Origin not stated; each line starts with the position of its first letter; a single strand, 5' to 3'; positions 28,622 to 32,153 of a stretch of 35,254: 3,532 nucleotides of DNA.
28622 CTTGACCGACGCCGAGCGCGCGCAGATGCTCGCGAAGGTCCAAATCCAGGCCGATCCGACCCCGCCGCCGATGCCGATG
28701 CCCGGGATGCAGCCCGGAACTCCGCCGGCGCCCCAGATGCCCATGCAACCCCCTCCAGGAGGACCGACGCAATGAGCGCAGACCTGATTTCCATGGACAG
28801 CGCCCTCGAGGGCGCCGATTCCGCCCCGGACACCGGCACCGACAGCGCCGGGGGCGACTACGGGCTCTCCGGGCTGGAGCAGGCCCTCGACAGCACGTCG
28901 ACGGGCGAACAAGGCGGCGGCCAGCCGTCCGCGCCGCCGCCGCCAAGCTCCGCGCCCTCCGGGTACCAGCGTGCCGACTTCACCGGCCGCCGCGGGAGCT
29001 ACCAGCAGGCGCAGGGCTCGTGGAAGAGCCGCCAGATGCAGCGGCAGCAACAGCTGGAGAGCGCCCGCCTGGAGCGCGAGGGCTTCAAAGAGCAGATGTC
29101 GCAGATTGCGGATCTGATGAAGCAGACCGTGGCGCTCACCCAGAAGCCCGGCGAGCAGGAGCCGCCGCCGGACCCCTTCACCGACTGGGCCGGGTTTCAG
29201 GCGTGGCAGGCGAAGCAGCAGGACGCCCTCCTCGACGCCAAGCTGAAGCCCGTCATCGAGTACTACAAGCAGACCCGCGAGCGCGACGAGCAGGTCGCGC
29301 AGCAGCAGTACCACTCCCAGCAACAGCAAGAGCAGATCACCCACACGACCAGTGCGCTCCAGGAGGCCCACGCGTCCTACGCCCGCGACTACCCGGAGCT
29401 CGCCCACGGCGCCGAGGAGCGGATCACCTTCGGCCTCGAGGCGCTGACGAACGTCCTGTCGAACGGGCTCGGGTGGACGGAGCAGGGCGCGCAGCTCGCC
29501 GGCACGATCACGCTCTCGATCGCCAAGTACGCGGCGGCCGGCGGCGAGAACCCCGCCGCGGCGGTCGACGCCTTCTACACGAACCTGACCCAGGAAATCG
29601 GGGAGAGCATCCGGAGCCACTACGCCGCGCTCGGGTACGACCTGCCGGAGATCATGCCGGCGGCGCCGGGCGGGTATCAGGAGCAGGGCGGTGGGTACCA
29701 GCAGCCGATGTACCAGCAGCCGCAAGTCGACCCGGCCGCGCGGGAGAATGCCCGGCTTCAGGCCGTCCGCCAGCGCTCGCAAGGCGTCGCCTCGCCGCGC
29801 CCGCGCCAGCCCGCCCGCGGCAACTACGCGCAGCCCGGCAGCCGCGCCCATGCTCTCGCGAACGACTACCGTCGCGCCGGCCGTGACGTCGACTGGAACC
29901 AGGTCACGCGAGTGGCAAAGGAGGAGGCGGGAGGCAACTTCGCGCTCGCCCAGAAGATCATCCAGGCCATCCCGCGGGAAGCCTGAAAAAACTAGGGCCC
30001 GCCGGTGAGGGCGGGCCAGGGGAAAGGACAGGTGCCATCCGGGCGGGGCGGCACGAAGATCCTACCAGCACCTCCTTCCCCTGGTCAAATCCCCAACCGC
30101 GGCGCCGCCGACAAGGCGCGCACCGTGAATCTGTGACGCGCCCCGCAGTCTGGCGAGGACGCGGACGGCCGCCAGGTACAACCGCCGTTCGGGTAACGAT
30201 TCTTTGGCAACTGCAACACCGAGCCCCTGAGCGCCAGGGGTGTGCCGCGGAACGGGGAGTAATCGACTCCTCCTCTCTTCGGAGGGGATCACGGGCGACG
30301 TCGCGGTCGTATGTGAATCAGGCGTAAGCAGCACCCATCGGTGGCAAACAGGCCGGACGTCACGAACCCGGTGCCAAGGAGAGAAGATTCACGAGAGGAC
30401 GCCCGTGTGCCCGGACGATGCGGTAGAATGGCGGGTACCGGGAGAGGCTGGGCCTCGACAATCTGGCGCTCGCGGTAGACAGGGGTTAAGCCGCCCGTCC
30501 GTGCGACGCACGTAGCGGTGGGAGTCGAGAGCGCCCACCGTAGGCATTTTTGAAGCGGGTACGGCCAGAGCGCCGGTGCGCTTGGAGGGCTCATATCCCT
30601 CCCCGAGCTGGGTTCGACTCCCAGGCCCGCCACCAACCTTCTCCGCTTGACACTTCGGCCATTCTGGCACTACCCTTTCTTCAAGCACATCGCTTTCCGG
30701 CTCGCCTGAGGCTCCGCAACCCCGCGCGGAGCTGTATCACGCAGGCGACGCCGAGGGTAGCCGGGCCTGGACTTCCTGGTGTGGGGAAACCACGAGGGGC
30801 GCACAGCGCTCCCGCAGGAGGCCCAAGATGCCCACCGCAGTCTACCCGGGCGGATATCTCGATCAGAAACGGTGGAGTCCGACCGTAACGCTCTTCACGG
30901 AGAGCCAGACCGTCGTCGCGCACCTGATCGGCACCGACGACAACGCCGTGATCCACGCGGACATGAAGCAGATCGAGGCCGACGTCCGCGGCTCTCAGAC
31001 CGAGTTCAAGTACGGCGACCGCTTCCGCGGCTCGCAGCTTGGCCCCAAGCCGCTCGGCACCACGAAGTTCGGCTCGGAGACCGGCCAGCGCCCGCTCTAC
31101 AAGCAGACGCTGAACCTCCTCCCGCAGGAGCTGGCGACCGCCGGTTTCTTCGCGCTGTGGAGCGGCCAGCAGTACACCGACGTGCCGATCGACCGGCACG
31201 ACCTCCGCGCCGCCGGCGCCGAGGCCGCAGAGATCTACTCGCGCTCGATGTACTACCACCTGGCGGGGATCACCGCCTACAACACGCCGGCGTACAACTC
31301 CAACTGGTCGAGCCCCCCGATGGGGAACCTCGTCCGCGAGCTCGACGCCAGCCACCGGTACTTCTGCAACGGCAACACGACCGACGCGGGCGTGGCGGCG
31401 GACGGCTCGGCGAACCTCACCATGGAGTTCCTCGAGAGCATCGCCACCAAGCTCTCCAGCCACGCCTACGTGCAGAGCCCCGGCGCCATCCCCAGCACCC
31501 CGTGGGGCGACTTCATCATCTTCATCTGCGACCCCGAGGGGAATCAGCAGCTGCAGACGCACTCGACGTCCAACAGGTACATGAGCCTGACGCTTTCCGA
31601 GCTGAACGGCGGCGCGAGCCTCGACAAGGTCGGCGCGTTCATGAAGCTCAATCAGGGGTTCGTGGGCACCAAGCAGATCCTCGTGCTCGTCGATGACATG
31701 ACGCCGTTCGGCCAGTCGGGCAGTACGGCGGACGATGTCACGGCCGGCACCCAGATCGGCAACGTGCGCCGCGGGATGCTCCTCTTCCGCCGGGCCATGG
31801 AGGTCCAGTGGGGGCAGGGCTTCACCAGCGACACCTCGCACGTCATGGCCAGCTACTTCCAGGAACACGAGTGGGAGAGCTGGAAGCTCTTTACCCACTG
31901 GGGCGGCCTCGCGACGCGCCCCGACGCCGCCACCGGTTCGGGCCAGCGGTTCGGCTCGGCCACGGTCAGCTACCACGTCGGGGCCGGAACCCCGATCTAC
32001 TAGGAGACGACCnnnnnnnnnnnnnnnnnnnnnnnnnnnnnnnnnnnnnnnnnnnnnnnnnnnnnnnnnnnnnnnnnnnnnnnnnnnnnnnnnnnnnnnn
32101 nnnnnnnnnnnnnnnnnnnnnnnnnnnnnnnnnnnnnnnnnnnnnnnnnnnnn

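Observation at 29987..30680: About 0.65 kb of ORF-free, helix-rich sequence between scaffold and capsid genes, ending in a tRNA-like module (CAU loop, canonical T-arm, encoded CCA)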

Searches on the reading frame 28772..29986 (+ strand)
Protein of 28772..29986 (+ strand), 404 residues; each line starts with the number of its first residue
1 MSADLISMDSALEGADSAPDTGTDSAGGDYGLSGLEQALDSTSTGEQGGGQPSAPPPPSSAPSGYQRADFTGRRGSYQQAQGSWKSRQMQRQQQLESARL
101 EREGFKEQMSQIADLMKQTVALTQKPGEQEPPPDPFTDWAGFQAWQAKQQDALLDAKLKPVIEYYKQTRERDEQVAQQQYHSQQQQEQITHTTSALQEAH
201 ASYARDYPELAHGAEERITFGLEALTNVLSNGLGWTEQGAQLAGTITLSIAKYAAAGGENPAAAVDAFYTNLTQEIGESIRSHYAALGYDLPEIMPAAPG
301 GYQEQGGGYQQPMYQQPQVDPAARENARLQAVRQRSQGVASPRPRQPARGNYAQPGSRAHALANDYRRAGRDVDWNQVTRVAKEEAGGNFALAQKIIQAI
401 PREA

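Call 8: search_protein_families(library=pfam, proteins=[window:28772-29986:+], max_evalue=0.01)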
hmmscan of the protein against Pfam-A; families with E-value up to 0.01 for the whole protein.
window:28772-29986:+ (404 aa): 0 families

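Call 9: search_protein_families(library=phrogs, proteins=[window:28772-29986:+], max_evalue=0.001)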
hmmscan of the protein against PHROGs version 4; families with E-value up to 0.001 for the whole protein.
window:28772-29986:+ (404 aa): 0 families

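Call 11: find_related_loci(query=window:28772-29986:+, collection=viral_contigs, flank=4000)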
Query window:28772-29986:+ (404 aa) in viral_contigs; peptide patterns used: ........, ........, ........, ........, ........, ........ (x = any residue, [..] = any of these).
13 stretches matched a pattern, but none encodes a relative of the query by tblastn (E <= 1e-3).

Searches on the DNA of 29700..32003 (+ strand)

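Call 4: search_rna_families(source=window, start=29700, end=31000, threshold=evalue, max_evalue=10, show_alignments=5)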
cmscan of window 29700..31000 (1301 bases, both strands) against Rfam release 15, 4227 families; matches with E-value up to 10: 4.
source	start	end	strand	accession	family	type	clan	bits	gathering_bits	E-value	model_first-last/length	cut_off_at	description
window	30563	30627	+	RF01852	tRNA-Sec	Gene; tRNA;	CL00001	30.8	47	0.00087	1-91/91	no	Selenocysteine transfer RNA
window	30575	30631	+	RF01684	mascRNA-menRNA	Gene;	-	17.4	42.5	2.1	1-56/56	no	MALAT1-associated small cytoplasmic RNA/MEN beta RNA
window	30861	30905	-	RF02473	GlsR4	Gene; snRNA; snoRNA; CD-box;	-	15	70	6.1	1-61/61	no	Small nucleolar RNA GlsR4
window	30903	30986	-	RF02631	Hrs13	Gene; sRNA;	-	13.8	52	2.9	1-82/82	no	Hfq-regulated sRNA 13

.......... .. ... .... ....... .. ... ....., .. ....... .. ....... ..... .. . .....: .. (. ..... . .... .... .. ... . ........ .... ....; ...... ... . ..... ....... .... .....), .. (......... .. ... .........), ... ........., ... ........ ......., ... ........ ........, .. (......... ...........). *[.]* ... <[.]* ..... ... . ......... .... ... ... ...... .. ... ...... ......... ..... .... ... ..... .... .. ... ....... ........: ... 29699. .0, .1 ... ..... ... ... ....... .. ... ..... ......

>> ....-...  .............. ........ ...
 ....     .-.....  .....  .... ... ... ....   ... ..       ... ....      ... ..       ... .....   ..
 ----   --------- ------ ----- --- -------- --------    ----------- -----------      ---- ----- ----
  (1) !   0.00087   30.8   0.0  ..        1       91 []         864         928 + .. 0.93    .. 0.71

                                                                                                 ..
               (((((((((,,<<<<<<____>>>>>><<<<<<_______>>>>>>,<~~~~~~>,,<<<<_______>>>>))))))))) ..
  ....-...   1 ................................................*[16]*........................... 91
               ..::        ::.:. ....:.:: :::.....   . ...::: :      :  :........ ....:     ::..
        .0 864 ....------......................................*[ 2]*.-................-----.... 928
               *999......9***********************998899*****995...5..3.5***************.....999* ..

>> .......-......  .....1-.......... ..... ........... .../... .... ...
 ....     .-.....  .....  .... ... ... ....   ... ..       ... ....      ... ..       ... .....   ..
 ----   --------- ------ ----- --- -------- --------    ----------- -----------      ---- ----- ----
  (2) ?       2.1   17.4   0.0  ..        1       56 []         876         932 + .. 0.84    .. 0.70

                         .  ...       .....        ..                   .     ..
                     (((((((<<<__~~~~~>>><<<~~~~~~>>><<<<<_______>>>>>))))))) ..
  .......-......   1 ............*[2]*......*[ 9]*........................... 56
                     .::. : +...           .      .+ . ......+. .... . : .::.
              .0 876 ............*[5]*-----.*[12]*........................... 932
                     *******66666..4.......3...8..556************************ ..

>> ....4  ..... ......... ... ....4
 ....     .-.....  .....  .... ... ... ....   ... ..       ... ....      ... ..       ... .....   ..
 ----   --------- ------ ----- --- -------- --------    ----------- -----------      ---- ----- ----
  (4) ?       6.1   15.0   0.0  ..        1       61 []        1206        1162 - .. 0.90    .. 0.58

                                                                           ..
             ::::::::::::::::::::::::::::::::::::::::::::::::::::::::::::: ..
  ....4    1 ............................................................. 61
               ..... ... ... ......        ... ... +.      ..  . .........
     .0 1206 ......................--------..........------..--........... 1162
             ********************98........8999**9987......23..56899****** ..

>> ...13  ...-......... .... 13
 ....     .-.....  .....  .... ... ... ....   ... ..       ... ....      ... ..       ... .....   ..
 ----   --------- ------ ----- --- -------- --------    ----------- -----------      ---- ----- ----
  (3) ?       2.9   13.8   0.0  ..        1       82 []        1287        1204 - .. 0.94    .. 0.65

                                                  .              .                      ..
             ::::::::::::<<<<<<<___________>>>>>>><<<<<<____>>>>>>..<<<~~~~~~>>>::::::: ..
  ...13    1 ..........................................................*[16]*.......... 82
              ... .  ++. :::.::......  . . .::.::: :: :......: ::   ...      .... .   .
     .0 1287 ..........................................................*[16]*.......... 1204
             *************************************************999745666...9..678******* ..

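Call 6: search_dna_similar(query=window:29987-30827:+, collection=phages, mode=distant, max_rows=30)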
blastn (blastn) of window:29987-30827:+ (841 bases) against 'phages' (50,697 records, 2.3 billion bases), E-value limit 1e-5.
No match.

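Call 70: search_dna_similar(query=window:30550-30640:+, collection=phages, mode=distant, max_evalue=1, max_rows=15)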
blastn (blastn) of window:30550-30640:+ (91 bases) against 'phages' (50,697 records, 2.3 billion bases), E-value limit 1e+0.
Records with a match: 16; places in all: 16; records where one place covers at least 80% of the query: 0.
Best place of each record, by identity: >=99% 1; 80-90% 15.
By first word of the organism name: Cellulophaga 7; Kosakonia 2; Gordonia 2; Pectobacterium 2; Stenotrophomonas 2; Streptomyces 1.
By host as written in the record: Cellulophaga sp. HaHa_2_95 4; Cellulophaga baltica NN016038 2; Kosakonia cowanii 2; Gordonia terrae 3612 2; Pectobacterium atrosepticum DSM 30186 2; Stenotrophomonas maltophilia 2; Cellulophaga baltica NN015840 1; Streptomyces viridochromogenes DSM40736 1.
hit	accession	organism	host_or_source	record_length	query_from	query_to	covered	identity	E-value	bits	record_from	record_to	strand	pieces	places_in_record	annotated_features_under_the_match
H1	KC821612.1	Cellulophaga phage phi40:1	Cellulophaga baltica NN015840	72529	57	87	34%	87.1%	2e-1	39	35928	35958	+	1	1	none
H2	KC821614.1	Cellulophaga phage phi38:1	Cellulophaga baltica NN016038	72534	57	87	34%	87.1%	2e-1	39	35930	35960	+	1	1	none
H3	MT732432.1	Cellulophaga phage Calle_1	Cellulophaga sp. HaHa_2_95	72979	57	87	34%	87.1%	2e-1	39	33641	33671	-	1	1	none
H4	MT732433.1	Cellulophaga phage Calle_2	Cellulophaga sp. HaHa_2_95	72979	57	87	34%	87.1%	2e-1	39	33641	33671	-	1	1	tRNA-Met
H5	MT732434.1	Cellulophaga phage Calle_3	Cellulophaga sp. HaHa_2_95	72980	57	87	34%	87.1%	2e-1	39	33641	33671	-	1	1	tRNA-Met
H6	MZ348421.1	Kosakonia phage Kc283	Kosakonia cowanii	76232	57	87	34%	87.1%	2e-1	39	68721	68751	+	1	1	tRNA-Asn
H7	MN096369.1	Gordonia phage Phendrix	Gordonia terrae 3612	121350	60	90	34%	87.1%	2e-1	39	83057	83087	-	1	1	151: tRNA-Met | 150: tRNA-Ile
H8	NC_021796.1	Cellulophaga phage phi38:1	Cellulophaga baltica NN016038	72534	57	87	34%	87.1%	2e-1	39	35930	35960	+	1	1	none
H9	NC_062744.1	Cellulophaga phage Calle_1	Cellulophaga sp. HaHa_2_95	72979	57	87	34%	87.1%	2e-1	39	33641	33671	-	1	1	none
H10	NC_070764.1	Gordonia phage Phendrix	Gordonia terrae 3612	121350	60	90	34%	87.1%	2e-1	39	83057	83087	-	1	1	151: tRNA-Met | 150: tRNA-Ile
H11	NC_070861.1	Kosakonia phage Kc283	Kosakonia cowanii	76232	57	87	34%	87.1%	2e-1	39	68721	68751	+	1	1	tRNA-Asn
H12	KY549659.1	Pectobacterium phage vB_PatP_CB4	Pectobacterium atrosepticum DSM 30186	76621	57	86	33%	86.7%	8e-1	37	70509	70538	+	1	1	tRNA-Asn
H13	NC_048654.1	Pectobacterium phage vB_PatP_CB4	Pectobacterium atrosepticum DSM 30186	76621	57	86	33%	86.7%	8e-1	37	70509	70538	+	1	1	tRNA-Asn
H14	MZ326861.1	Stenotrophomonas phage Philippe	Stenotrophomonas maltophilia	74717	60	87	31%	89.3%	8e-1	38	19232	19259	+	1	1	tRNA-Met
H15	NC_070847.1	Stenotrophomonas phage Philippe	Stenotrophomonas maltophilia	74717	60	87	31%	89.3%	8e-1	38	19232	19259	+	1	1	tRNA-Met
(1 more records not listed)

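Call 71: search_dna_similar(query=window:30550-30640:+, collection=plasmids, mode=distant, max_evalue=1, max_rows=15)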
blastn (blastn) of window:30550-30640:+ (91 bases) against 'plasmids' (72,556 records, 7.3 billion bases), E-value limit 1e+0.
Records with a match: 2; places in all: 2; records where one place covers at least 80% of the query: 0.
Best place of each record, by identity: 80-90% 2.
By first word of the organism name: Euzebya 1; Tritonibacter 1.
By predicted mobility (MOB-suite, as given by PLSDB): non-mobilizable 2.
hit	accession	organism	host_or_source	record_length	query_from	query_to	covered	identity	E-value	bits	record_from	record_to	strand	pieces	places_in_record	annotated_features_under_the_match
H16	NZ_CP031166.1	Euzebya pacifica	-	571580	58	86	32%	89.7%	7e-1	40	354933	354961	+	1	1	none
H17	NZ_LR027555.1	Tritonibacter mobilis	sea water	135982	13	41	32%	89.7%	7e-1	40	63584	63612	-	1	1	NAD-dependent succinate-semialdehyde dehydrogenase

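Call 72: search_rna_families(sources=[L161, L168, L007, L084], threshold=evalue, max_evalue=10)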
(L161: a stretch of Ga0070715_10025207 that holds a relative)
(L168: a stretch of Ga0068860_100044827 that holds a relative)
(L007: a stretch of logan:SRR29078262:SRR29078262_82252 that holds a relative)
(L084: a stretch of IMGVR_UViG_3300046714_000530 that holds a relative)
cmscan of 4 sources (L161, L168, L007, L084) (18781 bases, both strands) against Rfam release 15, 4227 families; matches with E-value up to 10: 6.
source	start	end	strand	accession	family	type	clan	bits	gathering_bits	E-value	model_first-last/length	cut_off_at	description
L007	247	311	-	RF03970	mir-2766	Gene; miRNA;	-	22.6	60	0.59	1-68/68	no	mir-2766 microRNA precursor family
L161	879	960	-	RF03997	mir-8510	Gene; miRNA;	-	21.5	60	2.1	1-67/67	no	mir-8510 microRNA precursor family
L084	2975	3017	-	RF01147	sR12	Gene; snRNA; snoRNA; CD-box;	-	18.8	38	4.4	1-52/52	no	Small nucleolar RNA sR12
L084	3589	3618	+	RF00037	IRE_I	Cis-reg;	-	18.7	34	8.6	1-36/36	no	Iron response element I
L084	1703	1735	+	RF00706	mir-263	Gene; miRNA;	CL00093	17.5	51.3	6.1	22-65/86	no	mir-263 microRNA precursor family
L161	844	913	-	RF02207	WT1-AS_5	Gene; lncRNA;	-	15.8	80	8.8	1-79/79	no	WT1 antisense RNA conserved region 5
